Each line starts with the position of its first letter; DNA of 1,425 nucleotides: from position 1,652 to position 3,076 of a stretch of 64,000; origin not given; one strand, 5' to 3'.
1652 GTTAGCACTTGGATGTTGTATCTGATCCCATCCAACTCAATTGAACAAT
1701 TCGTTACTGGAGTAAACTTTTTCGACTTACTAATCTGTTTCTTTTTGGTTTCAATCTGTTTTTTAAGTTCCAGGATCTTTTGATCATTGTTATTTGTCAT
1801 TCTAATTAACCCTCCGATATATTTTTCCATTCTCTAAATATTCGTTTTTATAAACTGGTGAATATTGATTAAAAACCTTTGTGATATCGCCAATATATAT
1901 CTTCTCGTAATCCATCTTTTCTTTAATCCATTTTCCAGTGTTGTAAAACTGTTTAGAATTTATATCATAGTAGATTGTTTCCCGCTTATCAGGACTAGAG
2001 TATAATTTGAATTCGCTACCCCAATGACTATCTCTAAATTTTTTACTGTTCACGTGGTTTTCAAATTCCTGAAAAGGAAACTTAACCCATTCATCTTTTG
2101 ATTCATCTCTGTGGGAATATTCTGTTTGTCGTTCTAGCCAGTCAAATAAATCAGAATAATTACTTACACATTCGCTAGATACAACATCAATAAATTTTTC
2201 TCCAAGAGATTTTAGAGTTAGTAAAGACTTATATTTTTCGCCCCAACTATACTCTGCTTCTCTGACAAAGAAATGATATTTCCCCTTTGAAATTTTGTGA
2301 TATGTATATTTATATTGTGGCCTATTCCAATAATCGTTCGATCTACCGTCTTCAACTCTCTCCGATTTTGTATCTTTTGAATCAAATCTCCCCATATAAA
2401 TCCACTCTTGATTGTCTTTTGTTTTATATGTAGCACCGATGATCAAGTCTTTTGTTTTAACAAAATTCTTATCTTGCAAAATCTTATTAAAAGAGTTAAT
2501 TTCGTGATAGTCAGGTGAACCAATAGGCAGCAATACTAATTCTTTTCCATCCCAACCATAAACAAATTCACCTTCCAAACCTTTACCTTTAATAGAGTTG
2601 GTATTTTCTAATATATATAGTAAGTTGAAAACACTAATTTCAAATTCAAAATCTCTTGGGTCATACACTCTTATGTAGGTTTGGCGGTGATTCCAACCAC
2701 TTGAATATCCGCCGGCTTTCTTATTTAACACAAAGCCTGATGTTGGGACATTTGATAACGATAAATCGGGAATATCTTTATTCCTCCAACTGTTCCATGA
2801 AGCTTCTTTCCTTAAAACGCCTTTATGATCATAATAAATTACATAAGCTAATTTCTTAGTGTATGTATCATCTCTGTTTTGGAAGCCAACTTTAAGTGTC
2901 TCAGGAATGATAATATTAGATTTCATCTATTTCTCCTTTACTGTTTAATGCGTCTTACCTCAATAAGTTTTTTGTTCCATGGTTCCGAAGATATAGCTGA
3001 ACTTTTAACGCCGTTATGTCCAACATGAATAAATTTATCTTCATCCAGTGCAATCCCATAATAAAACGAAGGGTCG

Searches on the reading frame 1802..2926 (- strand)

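Call 13: search_protein_families(library=pfam, proteins=[window:1802-2926:-], max_evalue=0.001)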
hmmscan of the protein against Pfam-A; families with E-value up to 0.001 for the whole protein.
window:1802-2926:- (374 aa): 0 families

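Call 14: search_protein_families(library=phrogs, proteins=[window:1802-2926:-], max_evalue=0.001)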
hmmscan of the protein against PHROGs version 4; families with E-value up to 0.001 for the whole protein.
window:1802-2926:- (374 aa): 4 families
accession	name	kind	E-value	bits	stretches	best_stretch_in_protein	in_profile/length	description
phrog_2475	-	unknown function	2.2e-108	364.1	1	2-372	1-380/383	-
phrog_6266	-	unknown function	1.3e-16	61.9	1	20-283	19-289/328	-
phrog_14061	-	unknown function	2e-09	38.1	1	48-225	46-207/402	-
phrog_30990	-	unknown function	9.2e-09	36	1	54-158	69-172/282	-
